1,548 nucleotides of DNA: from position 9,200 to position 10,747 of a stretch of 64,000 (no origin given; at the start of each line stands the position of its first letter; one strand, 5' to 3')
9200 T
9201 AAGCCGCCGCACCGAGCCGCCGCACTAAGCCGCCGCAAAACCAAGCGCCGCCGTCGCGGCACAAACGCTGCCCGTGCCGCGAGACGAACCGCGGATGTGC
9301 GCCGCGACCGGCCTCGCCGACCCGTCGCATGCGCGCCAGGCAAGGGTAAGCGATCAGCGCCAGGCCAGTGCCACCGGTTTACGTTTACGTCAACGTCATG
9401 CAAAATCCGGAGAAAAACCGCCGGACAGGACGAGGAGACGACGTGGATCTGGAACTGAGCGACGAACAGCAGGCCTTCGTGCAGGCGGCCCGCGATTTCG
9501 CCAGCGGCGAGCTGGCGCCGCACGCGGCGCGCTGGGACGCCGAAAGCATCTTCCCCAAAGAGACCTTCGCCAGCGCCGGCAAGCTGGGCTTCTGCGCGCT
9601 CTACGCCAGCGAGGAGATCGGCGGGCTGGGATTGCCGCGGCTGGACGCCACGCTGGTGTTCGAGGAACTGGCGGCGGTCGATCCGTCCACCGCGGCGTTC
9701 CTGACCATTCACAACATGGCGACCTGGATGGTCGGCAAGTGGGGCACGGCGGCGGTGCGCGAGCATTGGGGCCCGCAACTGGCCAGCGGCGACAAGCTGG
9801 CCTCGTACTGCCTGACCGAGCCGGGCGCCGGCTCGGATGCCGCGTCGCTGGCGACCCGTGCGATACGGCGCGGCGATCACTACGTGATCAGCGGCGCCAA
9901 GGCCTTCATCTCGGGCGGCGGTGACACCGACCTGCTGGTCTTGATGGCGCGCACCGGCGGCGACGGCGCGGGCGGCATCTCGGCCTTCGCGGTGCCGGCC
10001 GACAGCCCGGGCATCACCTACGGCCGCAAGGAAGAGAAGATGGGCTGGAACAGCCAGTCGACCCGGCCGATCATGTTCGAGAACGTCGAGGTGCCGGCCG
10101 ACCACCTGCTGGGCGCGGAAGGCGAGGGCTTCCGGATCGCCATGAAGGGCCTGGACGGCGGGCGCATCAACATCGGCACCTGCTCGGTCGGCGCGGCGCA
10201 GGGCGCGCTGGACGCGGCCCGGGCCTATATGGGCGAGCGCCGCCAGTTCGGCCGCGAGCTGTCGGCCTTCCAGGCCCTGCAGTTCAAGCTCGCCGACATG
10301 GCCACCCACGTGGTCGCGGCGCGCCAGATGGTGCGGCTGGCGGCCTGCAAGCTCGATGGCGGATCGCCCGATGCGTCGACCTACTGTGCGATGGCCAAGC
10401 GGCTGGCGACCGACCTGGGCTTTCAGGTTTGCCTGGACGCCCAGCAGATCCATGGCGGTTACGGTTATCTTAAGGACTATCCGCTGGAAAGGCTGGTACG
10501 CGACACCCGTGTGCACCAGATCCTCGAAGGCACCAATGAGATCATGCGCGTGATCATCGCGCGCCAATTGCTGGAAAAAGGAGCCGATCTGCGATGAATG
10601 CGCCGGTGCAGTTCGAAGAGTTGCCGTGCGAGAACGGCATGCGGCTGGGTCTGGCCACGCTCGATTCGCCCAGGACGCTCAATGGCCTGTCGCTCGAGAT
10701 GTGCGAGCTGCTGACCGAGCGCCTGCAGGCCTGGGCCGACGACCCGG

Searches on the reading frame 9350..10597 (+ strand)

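Call 25: search_protein_families(library=ncbifam, proteins=[window:9350-10597:+], max_evalue=1e-10)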
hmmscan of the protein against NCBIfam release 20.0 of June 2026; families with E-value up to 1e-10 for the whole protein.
window:9350-10597:+ (415 aa): 22 families
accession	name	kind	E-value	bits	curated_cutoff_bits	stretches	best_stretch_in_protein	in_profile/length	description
NF042972.1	AcrlCoAredClosAcrC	equivalog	1.1e-112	376.4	640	1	33-408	2-377/378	acryloyl-CoA reductase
NF058590.1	AcCoDHFadEBacil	equivalog_domain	3.7e-82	276.7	600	1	35-411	20-414/586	acyl-CoA dehydrogenase FadE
NF043006.1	CyhCrbnylCoADH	equivalog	3.8e-80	269.7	650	1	38-410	6-378/380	cyclohexane-1-carbonyl-CoA dehydrogenase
NF042439.1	SulpropCoADesulf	equivalog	4.9e-79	265.8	600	1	45-410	2-373/379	3-sulfinopropanoyl-CoA desulfinase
NF045552.1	GlutCoADH_Des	equivalog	1e-75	255.4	470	1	33-406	2-378/387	glutaryl-CoA dehydrogenase Acd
TIGR03207.1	cyc_hxne_CoA_dh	equivalog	8.8e-73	245.2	575.35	1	36-406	1-370/372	cyclohexanecarboxyl-CoA dehydrogenase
NF045652.1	ProlPCPDhRedW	equivalog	7.9e-66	222.4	650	1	39-407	3-373/376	L-prolyl-[peptidyl-carrier protein] dehydrogenase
NF008997.0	PRK12341.1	equivalog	1.3e-59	202.1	537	1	33-410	2-379/382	acyl-CoA dehydrogenase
NF053553.1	prodigi_MBC_PigA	equivalog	1.3e-57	195.6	500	1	33-407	2-379/381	prodigiosin MBC biosynthesis dehydrogenase PigA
NF002885.1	PRK03354.1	equivalog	8.6e-55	186.3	540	1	33-409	2-375/378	crotonobetainyl-CoA dehydrogenase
NF052270.1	Staph_DH_FadE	equivalog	6.2e-41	140.4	600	1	97-412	85-398/400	acyl-CoA dehydrogenase FadE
NF049984.1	Rv1679_FadE16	equivalog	3.1e-37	128.7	600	1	57-399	14-357/371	Rv1679 family acyl-CoA dehydrogenase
NF007000.1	PRK09463.1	subfamily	1.2e-33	116.5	600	2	205-400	228-427/726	acyl-CoA dehydrogenase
NF009586.0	PRK13026.1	subfamily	1.3e-27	96.5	608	2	204-374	262-434/777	acyl-CoA dehydrogenase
TIGR03203.1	pimD_small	equivalog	1.4e-26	93.5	652.7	1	74-379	44-348/378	pimeloyl-CoA dehydrogenase small subunit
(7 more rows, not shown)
